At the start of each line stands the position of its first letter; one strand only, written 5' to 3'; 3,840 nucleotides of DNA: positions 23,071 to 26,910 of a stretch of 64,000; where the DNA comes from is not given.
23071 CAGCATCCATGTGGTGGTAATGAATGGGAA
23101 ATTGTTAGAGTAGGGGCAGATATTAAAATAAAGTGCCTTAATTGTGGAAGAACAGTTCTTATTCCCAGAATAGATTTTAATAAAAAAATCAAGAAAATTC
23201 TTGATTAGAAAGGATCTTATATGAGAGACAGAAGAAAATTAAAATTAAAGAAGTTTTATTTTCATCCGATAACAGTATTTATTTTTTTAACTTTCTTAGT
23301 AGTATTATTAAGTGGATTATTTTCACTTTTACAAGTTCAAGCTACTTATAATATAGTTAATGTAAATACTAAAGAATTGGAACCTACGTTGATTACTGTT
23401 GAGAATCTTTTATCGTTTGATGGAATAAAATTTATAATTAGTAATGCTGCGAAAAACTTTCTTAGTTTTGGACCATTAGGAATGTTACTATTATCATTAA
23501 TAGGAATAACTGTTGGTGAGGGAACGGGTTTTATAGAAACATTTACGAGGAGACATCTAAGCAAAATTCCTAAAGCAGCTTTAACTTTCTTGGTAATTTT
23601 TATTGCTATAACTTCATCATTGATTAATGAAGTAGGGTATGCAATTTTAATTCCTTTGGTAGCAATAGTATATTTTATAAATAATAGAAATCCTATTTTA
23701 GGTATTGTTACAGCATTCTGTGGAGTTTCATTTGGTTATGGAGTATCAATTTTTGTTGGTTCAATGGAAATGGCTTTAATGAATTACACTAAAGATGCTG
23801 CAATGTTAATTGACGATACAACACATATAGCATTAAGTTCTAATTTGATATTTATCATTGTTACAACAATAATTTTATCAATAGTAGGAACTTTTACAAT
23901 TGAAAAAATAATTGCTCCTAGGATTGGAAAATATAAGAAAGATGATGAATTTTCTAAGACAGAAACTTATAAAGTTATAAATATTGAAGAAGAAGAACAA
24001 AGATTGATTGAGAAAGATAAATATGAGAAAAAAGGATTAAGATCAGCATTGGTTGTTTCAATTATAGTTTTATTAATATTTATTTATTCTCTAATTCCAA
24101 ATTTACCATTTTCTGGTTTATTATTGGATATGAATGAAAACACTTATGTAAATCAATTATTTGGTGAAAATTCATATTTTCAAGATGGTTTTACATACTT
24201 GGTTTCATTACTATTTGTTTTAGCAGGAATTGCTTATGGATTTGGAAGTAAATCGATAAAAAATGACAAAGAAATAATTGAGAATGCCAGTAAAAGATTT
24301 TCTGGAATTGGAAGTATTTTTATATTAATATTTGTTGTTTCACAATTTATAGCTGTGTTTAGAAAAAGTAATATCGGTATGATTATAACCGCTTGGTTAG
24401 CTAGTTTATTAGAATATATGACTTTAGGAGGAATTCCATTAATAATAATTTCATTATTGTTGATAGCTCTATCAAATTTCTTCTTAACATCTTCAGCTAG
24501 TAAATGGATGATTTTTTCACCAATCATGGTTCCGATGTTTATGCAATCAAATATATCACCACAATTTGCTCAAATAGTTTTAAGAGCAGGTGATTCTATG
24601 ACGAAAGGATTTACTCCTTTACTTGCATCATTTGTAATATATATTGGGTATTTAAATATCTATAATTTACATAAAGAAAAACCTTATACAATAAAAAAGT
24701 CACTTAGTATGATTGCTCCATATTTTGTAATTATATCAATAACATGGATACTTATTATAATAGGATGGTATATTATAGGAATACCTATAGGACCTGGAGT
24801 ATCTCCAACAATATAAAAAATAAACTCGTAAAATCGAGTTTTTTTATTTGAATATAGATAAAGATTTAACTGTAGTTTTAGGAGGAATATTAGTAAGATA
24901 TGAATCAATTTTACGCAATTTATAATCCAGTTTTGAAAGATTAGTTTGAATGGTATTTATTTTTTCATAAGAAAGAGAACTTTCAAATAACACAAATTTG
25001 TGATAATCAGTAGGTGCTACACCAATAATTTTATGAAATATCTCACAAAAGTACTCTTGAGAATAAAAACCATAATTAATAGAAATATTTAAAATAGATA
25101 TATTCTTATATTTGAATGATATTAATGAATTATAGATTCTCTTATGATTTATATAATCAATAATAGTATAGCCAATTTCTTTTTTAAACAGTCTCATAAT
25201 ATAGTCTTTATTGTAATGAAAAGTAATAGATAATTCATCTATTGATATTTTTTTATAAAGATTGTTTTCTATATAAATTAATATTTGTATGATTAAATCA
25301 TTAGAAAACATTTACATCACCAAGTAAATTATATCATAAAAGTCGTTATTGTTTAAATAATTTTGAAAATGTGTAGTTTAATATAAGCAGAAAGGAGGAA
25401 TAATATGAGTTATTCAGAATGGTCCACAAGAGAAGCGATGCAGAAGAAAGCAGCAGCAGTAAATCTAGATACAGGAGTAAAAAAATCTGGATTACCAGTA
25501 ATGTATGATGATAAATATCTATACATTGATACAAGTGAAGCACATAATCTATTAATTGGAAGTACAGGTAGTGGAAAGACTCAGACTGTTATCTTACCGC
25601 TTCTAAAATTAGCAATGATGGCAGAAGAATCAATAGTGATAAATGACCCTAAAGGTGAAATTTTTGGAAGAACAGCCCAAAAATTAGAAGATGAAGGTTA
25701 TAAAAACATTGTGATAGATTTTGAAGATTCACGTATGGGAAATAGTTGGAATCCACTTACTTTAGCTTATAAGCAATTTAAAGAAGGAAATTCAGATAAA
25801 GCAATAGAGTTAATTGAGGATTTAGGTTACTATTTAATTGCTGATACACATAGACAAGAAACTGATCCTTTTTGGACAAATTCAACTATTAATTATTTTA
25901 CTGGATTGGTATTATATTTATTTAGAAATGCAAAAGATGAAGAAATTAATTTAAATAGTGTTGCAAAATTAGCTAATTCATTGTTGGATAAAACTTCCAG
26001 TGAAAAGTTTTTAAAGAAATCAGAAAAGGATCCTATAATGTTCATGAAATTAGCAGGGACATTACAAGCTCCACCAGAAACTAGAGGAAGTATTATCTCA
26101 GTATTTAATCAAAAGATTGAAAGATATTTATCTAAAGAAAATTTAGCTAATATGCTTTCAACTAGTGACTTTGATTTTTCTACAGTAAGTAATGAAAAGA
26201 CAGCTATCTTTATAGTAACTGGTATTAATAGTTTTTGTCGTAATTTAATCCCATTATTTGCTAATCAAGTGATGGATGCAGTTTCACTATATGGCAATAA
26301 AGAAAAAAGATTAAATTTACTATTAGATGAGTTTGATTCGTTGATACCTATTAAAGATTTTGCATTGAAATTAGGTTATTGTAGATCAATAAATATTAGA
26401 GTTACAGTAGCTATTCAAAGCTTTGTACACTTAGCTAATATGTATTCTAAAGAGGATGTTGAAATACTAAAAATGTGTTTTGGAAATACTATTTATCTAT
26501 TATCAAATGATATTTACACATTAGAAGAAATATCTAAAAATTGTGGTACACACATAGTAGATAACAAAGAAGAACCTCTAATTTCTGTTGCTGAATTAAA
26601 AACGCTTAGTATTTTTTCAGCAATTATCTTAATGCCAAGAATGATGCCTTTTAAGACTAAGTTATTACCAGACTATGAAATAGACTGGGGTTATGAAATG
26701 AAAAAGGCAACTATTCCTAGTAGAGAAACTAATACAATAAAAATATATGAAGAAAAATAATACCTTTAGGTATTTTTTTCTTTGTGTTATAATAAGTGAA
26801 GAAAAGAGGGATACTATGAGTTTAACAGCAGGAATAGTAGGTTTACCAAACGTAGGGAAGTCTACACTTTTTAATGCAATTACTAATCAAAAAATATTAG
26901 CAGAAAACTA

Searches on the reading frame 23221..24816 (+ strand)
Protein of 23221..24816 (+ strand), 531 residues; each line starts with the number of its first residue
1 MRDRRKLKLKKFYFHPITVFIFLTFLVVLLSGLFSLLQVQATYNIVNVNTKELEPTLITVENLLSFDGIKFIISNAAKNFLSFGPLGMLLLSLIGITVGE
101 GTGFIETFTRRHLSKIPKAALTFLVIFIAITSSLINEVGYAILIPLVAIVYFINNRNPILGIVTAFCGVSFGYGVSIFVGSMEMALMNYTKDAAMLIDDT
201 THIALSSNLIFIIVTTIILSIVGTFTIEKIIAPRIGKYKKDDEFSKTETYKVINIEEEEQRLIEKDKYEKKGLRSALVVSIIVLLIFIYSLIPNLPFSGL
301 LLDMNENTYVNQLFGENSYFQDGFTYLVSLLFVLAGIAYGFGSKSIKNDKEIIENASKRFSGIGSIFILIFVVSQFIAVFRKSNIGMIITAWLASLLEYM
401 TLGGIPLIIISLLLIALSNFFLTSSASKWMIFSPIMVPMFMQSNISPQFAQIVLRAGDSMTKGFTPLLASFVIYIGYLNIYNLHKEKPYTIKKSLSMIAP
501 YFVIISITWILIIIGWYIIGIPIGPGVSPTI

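Call 38: search_protein_families(library=pfam, proteins=[window:23221-24816:+], max_evalue=0.00001)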
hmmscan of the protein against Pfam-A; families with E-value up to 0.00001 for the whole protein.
window:23221-24816:+ (531 aa): 2 families
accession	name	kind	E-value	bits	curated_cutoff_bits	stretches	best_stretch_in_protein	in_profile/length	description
PF03806.19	ABG_transport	-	5.7e-105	351.9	27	1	15-528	15-499/502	AbgT putative transporter family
PF03606.21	DcuC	-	4.2e-06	26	23.1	1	193-481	179-433/461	C4-dicarboxylate anaerobic carrier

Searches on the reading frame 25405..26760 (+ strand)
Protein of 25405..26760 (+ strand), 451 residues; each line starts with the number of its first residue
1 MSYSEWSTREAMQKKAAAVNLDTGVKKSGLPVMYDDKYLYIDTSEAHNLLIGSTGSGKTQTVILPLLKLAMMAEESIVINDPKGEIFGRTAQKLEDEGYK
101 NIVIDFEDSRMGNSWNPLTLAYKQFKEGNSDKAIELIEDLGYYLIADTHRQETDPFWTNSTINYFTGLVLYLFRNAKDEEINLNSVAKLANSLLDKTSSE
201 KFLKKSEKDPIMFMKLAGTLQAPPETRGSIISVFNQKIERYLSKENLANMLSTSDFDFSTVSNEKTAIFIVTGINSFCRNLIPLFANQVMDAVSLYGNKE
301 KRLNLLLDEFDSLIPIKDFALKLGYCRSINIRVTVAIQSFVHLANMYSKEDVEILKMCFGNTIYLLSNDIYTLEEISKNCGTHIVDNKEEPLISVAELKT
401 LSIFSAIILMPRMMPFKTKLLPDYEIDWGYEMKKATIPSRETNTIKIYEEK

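Call 38: search_protein_families(library=pfam, proteins=[window:25405-26760:+], max_evalue=0.00001)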
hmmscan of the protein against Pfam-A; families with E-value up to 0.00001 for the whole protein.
window:25405-26760:+ (451 aa): 4 families
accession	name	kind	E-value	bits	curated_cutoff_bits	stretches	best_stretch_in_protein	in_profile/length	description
PF02534.20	T4SS-DNA_transf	-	1.2e-46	160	20.1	1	23-387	30-389/468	Type IV secretory system Conjugative DNA transfer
PF10412.15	TrwB_AAD_bind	-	1.7e-19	70.4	20.5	1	41-390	11-333/387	Type IV secretion-system coupling protein DNA-binding domain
PF12696.13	TraG-D_C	-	1.6e-14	54.4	22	1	302-388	1-87/126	TraM recognition site of TraD and TraG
PF01935.23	DUF87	-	3.2e-06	27.8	23.2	0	39-270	14-212/220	Helicase HerA, central domain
